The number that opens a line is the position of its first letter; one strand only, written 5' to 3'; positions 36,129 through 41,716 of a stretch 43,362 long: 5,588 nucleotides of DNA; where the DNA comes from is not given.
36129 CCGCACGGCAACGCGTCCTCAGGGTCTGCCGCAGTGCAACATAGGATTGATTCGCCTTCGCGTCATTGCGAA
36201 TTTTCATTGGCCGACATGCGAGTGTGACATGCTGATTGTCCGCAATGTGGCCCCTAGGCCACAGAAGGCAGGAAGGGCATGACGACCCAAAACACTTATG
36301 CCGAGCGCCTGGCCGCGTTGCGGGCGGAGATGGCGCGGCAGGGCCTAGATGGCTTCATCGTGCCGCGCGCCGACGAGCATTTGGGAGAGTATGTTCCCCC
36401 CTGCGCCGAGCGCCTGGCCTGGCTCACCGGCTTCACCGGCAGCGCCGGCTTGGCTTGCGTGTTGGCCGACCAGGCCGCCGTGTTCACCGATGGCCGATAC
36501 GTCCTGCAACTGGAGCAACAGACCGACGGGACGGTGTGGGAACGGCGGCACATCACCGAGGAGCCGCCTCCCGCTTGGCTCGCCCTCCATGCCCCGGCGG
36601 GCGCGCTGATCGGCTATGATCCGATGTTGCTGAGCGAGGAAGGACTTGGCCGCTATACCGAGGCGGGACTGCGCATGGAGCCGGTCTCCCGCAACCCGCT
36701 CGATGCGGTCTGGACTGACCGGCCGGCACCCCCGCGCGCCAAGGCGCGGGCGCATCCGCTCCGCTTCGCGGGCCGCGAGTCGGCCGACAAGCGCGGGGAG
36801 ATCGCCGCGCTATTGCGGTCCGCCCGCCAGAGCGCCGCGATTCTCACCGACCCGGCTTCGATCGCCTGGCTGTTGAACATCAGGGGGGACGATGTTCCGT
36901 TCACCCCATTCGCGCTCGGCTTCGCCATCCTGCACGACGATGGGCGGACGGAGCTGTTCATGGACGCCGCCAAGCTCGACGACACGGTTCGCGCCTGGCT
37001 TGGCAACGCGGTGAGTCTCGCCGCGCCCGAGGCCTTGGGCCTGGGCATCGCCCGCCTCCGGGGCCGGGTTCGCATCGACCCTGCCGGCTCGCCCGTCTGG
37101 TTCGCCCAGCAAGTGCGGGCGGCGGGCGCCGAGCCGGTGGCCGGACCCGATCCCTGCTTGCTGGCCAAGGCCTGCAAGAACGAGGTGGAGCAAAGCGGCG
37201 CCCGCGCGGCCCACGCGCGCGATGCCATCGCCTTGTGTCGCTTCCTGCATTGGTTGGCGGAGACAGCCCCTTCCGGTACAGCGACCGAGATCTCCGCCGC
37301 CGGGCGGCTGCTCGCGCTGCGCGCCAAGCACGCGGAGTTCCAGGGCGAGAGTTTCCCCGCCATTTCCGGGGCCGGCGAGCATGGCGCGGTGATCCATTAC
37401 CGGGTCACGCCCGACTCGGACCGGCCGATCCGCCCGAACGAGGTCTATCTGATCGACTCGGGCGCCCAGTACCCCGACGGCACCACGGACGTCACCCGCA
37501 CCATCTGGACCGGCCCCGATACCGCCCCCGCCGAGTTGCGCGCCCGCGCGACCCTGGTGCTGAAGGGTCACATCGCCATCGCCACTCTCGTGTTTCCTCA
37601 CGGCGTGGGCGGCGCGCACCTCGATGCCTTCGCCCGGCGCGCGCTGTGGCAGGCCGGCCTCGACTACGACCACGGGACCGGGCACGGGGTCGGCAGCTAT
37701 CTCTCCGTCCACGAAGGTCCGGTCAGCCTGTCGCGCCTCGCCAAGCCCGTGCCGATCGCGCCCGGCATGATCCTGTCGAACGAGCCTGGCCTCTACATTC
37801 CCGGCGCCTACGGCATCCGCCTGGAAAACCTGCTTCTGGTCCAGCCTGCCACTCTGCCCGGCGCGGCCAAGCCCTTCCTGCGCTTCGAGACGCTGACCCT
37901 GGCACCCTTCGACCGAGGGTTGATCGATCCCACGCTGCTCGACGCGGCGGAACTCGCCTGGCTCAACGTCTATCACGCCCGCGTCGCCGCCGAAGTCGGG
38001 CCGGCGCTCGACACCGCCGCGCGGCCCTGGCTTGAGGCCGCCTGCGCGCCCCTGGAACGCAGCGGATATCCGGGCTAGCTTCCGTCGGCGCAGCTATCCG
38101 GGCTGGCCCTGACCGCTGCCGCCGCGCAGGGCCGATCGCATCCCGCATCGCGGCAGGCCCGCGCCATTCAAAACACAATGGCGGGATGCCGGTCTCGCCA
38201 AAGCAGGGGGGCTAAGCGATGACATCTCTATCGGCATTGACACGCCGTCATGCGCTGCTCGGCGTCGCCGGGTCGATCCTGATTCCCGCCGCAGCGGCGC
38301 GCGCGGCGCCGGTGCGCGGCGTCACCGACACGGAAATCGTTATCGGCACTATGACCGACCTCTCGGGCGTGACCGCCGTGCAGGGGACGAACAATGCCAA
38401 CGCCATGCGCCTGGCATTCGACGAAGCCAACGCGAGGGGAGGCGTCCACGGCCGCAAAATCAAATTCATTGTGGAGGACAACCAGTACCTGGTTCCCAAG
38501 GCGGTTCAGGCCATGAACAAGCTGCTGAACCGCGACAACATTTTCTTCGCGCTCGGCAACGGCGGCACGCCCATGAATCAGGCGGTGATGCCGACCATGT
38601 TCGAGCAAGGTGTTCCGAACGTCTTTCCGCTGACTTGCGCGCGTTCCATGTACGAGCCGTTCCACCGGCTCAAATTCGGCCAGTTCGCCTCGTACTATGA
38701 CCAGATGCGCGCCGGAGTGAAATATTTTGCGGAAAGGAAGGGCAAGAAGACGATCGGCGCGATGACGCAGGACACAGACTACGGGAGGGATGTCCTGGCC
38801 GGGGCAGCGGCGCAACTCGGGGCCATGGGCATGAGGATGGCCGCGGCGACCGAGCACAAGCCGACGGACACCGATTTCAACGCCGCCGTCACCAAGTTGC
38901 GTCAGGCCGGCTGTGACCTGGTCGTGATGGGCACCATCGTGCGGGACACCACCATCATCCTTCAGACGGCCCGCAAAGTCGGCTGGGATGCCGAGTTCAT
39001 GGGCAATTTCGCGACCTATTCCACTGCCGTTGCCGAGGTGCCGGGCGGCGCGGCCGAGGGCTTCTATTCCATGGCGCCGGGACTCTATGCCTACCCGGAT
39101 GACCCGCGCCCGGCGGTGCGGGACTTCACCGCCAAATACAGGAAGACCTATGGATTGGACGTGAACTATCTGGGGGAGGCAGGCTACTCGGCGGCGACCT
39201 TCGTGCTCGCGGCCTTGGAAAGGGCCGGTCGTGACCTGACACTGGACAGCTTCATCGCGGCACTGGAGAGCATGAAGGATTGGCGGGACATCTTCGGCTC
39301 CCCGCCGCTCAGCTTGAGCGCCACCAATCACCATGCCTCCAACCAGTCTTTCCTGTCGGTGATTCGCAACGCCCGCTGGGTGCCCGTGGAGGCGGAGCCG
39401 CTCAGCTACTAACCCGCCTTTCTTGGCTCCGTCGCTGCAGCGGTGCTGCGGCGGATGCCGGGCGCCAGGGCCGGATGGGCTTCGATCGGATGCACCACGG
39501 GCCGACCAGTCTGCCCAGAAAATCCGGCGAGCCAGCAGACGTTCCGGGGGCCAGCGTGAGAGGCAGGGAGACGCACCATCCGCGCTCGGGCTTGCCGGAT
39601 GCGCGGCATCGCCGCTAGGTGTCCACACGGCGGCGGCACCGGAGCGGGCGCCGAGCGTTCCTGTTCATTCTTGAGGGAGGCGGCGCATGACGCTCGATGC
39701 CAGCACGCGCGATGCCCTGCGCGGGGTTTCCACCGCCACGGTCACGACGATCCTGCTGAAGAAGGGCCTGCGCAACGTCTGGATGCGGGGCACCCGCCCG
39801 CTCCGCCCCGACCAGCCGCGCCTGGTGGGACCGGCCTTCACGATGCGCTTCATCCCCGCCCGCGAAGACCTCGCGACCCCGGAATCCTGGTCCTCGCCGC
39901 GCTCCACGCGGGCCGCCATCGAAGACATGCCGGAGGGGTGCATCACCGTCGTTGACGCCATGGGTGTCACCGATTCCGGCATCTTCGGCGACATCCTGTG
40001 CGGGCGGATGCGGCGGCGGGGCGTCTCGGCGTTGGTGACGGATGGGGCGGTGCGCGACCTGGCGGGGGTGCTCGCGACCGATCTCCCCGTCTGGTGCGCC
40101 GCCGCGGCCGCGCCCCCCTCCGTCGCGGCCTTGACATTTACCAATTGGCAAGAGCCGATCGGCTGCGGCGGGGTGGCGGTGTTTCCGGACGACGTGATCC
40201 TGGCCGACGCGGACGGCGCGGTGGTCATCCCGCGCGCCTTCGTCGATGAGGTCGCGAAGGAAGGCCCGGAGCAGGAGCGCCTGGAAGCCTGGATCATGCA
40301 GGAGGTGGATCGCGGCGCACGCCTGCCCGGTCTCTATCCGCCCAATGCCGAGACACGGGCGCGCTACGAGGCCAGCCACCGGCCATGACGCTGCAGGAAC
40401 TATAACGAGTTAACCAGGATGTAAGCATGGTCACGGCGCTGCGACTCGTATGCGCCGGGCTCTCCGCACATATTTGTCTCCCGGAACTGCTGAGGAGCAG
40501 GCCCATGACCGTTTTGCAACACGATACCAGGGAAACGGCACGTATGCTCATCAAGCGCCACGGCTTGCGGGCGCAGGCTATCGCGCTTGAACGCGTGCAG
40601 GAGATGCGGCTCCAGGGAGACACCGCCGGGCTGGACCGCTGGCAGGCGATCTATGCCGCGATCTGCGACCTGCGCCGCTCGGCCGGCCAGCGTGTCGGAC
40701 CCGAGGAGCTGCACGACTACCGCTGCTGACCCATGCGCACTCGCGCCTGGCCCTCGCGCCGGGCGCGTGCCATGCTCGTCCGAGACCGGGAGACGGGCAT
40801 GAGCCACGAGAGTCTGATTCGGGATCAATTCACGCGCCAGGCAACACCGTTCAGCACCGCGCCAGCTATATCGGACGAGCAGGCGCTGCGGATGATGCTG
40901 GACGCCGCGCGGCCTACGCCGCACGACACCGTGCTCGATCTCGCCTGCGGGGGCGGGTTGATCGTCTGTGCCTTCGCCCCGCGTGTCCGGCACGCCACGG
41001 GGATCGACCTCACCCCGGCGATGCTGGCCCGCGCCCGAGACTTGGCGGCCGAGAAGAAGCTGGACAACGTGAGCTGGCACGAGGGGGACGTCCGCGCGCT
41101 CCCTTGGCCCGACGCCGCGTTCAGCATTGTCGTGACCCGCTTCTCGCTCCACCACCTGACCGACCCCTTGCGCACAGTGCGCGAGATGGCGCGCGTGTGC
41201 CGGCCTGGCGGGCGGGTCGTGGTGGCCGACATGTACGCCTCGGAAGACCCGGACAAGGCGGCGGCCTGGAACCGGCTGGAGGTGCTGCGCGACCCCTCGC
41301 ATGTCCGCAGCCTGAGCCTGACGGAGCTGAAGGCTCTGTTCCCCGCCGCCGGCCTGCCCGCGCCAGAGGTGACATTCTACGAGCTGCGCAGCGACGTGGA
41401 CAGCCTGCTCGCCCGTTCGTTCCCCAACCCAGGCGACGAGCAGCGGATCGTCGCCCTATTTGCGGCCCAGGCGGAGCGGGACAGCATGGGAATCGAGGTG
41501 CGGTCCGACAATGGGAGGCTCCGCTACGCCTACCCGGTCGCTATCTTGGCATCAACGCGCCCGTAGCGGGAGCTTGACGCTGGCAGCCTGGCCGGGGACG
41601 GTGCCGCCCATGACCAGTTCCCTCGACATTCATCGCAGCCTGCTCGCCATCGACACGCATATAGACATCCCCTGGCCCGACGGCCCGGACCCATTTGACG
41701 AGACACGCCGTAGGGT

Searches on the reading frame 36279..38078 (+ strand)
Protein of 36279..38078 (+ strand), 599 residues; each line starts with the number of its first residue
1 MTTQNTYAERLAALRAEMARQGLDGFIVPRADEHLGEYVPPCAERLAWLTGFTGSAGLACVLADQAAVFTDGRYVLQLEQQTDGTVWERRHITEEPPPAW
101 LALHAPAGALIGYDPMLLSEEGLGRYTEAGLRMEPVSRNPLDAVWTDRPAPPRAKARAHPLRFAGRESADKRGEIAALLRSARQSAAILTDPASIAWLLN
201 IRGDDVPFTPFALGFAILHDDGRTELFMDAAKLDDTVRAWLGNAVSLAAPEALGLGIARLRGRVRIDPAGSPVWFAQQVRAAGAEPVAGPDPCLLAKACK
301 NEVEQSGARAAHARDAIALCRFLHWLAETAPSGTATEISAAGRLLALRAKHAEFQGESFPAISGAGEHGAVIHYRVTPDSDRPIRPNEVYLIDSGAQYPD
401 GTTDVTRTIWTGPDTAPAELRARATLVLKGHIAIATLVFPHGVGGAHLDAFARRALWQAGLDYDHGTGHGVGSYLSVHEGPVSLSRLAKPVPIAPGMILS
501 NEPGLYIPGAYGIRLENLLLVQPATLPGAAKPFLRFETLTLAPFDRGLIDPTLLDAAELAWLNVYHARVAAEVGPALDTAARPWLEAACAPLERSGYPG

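Call 80: search_protein_families(library=pfam, proteins=[window:36279-38078:+], max_evalue=0.001)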
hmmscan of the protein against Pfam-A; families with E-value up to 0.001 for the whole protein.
window:36279-38078:+ (599 aa): 4 families
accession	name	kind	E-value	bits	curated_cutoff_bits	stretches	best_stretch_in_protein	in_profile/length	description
PF00557.29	Peptidase_M24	-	3.1e-48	164.7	23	1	308-522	3-207/208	Metallopeptidase family M24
PF16189.11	Creatinase_N_2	-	4.5e-38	131.2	29.7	1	147-304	1-161/161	Creatinase/Prolidase N-terminal domain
PF16188.10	Peptidase_M24_C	-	3.7e-22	78.4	28.9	1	532-592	1-63/63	C-terminal region of peptidase_M24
PF01321.24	Creatinase_N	-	5.2e-16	59.8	22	1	10-121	1-101/128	Creatinase/Prolidase N-terminal domain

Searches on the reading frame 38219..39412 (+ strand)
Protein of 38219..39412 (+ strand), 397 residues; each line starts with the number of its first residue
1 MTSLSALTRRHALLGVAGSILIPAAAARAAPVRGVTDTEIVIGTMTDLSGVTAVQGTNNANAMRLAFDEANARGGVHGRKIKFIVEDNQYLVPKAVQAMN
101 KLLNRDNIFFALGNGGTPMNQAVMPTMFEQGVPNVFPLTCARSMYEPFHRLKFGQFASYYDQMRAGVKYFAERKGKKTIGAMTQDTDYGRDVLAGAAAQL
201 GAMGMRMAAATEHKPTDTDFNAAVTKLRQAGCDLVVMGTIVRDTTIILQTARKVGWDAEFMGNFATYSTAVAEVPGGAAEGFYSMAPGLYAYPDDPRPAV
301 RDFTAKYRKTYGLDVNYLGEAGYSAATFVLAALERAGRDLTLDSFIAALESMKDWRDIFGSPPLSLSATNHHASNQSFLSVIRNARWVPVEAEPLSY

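Call 80: search_protein_families(library=pfam, proteins=[window:38219-39412:+], max_evalue=0.001)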
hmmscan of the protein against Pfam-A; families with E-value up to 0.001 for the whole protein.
window:38219-39412:+ (397 aa): 3 families
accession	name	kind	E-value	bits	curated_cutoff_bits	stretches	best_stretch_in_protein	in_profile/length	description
PF13458.12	Peripla_BP_6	-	1.8e-67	228.9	31.7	1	39-382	1-338/343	Periplasmic binding protein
PF13433.12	Peripla_BP_5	-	2.9e-15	56.7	27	1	41-375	2-329/363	Periplasmic binding protein domain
PF01094.35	ANF_receptor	-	9.8e-11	41.7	25.4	1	60-356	3-311/353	Receptor family ligand binding region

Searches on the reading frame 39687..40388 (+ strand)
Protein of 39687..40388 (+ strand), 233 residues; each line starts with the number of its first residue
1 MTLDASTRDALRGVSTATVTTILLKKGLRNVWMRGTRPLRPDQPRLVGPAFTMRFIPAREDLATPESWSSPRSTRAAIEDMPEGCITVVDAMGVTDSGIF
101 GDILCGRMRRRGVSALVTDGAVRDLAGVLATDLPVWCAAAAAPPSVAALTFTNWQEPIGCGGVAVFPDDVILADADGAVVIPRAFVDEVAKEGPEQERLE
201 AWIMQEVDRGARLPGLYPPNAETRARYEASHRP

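Call 80: search_protein_families(library=pfam, proteins=[window:39687-40388:+], max_evalue=0.001)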
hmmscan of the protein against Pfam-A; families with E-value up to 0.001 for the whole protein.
window:39687-40388:+ (233 aa): 1 family
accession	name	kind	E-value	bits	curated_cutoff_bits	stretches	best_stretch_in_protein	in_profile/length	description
PF03737.21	RraA-like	-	9.5e-30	104.3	24.5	1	17-180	2-152/152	Aldolase/RraA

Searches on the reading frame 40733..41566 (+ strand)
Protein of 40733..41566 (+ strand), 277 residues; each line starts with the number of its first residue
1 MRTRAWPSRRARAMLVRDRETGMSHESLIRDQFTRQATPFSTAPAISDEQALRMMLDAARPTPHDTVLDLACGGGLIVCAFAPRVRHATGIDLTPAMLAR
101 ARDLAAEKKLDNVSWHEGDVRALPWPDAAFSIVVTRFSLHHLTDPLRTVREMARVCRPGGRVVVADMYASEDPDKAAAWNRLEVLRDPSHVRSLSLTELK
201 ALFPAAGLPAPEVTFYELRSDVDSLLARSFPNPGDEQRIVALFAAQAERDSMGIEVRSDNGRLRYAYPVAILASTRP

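Call 80: search_protein_families(library=pfam, proteins=[window:40733-41566:+], max_evalue=0.001)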
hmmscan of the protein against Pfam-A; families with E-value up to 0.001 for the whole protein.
window:40733-41566:+ (277 aa): 10 families
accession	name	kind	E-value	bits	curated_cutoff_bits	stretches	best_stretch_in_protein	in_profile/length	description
PF08241.18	Methyltransf_11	-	7.6e-25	87.8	21.2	1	68-164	1-95/95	Methyltransferase domain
PF13649.12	Methyltransf_25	-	3.4e-24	85.8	27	1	67-160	1-97/97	Methyltransferase domain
PF13847.12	Methyltransf_31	-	2e-22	79.9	27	1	63-181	3-127/145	Methyltransferase domain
PF13489.12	Methyltransf_23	-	1.2e-17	64.6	27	1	61-208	20-159/164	Methyltransferase domain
PF01209.24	Ubie_methyltran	-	3.9e-15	56.3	20.1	1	61-169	45-156/233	ubiE/COQ5 methyltransferase family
PF08242.18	Methyltransf_12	-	4.9e-15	56.5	30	1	68-162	1-98/98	Methyltransferase domain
PF00891.24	Methyltransf_2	-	3.1e-05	23.8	22.3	1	63-178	62-178/210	O-methyltransferase domain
PF01135.25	PCMT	-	5.8e-05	23.4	20.3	1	11-122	22-135/210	Protein-L-isoaspartate(D-aspartate) O-methyltransferase (PCMT)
PF05401.17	NodS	-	0.00079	19.8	24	0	49-145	28-122/201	Nodulation protein S (NodS)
PF05175.20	MTS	-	0.00097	19.3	23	0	53-135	21-104/170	Methyltransferase small domain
